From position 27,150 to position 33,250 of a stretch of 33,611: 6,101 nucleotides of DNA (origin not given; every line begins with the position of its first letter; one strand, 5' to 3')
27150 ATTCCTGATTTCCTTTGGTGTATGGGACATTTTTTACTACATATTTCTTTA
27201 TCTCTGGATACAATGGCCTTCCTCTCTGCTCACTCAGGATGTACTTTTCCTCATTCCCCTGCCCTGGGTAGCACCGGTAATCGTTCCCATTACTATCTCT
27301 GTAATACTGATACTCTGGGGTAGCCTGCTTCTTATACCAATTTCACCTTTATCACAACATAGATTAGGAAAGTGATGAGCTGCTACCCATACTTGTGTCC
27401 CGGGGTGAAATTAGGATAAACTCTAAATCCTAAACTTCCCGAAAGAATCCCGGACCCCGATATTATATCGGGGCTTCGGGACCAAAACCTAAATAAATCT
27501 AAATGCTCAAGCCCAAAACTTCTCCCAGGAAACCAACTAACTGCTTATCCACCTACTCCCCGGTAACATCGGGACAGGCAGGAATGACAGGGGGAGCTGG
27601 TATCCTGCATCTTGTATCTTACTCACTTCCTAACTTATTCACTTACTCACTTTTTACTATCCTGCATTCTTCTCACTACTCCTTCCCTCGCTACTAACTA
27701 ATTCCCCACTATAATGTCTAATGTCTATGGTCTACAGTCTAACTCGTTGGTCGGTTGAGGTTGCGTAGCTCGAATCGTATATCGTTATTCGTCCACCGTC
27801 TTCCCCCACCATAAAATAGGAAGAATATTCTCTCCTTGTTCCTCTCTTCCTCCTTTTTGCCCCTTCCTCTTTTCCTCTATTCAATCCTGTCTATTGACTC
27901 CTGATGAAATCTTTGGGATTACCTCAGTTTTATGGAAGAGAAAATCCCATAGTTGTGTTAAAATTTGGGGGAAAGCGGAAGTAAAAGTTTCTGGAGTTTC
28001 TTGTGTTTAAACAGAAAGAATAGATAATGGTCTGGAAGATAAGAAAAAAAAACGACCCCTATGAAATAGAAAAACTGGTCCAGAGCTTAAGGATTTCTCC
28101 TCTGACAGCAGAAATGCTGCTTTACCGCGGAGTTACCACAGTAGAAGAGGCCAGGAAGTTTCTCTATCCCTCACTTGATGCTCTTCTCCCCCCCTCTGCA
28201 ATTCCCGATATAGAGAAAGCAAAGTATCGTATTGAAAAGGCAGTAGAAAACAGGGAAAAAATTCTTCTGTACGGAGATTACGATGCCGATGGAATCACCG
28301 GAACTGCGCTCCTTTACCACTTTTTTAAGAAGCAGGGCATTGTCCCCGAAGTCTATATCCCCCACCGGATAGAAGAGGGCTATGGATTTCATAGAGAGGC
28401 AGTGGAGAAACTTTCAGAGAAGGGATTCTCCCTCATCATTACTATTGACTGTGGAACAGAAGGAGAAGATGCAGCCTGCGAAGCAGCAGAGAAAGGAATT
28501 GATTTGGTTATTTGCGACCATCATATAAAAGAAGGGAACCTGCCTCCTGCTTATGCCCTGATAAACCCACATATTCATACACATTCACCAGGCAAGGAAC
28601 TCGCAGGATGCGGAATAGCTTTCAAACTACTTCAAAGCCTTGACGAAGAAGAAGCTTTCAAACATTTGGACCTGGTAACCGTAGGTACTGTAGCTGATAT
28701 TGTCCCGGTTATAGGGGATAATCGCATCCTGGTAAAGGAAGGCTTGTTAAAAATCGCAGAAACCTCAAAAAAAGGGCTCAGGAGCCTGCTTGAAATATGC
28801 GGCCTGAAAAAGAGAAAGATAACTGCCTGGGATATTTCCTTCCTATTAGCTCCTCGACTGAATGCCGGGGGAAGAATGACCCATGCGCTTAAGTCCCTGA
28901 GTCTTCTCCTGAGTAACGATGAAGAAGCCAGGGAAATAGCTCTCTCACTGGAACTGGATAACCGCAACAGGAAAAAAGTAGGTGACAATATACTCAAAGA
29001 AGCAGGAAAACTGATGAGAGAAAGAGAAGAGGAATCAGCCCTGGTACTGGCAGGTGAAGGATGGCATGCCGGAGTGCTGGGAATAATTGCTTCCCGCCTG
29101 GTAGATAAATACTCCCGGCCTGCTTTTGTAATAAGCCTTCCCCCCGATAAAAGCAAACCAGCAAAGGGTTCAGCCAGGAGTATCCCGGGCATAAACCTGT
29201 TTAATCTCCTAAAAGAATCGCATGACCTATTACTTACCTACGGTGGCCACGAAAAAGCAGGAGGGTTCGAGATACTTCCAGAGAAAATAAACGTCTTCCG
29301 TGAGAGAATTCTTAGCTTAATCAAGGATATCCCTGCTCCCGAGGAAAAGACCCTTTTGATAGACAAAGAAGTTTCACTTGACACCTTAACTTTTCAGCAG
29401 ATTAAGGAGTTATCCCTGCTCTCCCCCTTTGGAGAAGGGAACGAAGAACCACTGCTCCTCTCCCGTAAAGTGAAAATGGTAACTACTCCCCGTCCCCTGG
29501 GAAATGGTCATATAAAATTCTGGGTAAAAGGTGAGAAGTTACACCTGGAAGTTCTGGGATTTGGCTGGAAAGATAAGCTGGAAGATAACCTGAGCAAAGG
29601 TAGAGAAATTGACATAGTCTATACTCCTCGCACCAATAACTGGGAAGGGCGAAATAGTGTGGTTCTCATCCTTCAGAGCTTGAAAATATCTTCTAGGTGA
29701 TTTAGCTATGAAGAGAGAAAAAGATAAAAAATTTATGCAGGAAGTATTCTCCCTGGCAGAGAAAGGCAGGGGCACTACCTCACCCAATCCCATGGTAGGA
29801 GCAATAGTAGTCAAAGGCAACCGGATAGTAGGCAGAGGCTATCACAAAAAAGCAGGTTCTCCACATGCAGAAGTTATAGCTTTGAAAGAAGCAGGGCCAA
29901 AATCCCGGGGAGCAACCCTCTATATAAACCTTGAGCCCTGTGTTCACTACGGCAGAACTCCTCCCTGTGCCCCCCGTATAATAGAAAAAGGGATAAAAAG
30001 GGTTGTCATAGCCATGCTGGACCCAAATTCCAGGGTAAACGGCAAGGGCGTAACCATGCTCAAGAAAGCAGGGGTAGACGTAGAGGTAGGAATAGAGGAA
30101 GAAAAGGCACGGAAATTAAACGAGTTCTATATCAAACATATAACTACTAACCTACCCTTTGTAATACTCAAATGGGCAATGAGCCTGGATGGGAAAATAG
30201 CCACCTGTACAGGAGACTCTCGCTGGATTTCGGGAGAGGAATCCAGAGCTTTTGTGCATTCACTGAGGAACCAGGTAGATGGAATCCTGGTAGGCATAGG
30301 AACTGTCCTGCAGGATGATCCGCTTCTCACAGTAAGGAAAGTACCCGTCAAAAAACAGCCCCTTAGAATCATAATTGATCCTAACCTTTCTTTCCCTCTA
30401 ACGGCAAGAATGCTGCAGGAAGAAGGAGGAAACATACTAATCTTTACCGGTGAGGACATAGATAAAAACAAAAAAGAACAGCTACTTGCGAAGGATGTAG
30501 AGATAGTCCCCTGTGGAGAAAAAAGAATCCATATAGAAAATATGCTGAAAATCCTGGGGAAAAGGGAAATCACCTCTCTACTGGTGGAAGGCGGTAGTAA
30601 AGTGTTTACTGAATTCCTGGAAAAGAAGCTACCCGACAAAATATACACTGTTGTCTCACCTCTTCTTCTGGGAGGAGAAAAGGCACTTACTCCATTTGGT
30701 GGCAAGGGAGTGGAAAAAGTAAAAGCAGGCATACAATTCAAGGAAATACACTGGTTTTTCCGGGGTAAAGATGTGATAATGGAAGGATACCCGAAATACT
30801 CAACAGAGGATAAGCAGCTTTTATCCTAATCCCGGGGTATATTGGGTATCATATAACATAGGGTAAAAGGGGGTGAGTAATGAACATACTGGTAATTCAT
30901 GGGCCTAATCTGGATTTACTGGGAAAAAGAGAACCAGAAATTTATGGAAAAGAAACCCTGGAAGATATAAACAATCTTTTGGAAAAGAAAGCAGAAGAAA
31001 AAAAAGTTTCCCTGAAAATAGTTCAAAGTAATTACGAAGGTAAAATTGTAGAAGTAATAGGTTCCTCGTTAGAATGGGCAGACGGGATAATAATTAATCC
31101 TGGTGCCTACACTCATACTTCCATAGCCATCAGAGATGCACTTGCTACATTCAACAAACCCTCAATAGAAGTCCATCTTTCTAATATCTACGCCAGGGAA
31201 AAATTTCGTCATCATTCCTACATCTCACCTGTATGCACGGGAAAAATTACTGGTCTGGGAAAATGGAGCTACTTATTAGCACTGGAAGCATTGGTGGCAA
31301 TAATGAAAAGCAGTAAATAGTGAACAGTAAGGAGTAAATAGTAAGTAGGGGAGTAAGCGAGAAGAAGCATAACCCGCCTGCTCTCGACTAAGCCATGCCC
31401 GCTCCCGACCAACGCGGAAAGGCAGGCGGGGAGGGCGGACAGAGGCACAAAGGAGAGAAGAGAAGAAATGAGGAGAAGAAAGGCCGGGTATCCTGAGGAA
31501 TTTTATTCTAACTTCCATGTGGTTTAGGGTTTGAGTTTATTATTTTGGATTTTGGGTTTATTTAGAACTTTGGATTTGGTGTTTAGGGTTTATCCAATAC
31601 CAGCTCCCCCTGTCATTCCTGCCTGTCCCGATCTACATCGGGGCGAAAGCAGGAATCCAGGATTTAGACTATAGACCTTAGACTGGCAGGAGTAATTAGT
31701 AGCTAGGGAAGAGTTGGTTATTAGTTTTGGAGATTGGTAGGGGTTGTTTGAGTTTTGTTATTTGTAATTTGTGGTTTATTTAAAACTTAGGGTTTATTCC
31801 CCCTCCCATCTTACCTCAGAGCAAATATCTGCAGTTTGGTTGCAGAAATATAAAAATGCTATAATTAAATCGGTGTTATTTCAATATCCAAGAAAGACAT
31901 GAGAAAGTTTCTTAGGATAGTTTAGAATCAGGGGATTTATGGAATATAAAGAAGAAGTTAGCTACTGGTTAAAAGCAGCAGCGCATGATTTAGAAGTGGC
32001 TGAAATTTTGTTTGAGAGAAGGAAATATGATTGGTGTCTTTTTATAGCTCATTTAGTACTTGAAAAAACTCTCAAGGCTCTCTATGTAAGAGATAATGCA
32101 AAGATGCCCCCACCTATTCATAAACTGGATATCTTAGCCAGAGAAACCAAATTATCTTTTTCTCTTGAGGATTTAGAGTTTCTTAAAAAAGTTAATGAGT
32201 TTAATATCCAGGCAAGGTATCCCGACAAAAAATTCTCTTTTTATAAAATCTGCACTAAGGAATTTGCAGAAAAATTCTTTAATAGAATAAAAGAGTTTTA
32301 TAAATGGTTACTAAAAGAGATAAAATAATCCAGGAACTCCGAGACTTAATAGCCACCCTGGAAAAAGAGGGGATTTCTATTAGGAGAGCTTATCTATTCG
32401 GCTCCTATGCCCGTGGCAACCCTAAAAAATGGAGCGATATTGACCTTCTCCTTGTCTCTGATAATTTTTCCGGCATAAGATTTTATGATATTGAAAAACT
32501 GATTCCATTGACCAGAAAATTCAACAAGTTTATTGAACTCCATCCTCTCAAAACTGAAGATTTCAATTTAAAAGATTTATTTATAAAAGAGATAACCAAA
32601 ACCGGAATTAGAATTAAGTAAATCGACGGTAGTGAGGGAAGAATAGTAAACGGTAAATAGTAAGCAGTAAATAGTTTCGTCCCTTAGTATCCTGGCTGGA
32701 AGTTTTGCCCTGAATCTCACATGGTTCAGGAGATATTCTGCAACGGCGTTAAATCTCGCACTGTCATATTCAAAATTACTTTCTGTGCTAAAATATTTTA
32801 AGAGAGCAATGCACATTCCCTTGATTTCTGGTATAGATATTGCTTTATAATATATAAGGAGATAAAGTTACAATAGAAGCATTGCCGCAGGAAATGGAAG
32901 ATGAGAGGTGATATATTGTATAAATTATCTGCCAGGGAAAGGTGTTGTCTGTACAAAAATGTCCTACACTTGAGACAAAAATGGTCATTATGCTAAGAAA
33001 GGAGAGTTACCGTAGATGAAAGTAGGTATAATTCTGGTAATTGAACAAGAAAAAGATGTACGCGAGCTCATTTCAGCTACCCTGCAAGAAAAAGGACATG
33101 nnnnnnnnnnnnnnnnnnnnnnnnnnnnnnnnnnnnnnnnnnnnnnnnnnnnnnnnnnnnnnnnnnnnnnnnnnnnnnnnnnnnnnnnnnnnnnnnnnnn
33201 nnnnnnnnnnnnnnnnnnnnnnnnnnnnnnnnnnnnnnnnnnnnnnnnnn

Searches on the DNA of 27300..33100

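Call 53: search_rna_families(source=window, start=27300, end=33100, threshold=evalue, max_evalue=1)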
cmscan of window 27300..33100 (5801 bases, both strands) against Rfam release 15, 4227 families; matches with E-value up to 1: 1.
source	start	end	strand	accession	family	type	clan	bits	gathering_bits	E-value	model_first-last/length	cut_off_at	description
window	30374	30433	-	RF01370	CRISPR-DR57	Gene; CRISPR;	-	20.1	39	0.87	1-37/37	no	CRISPR RNA direct repeat element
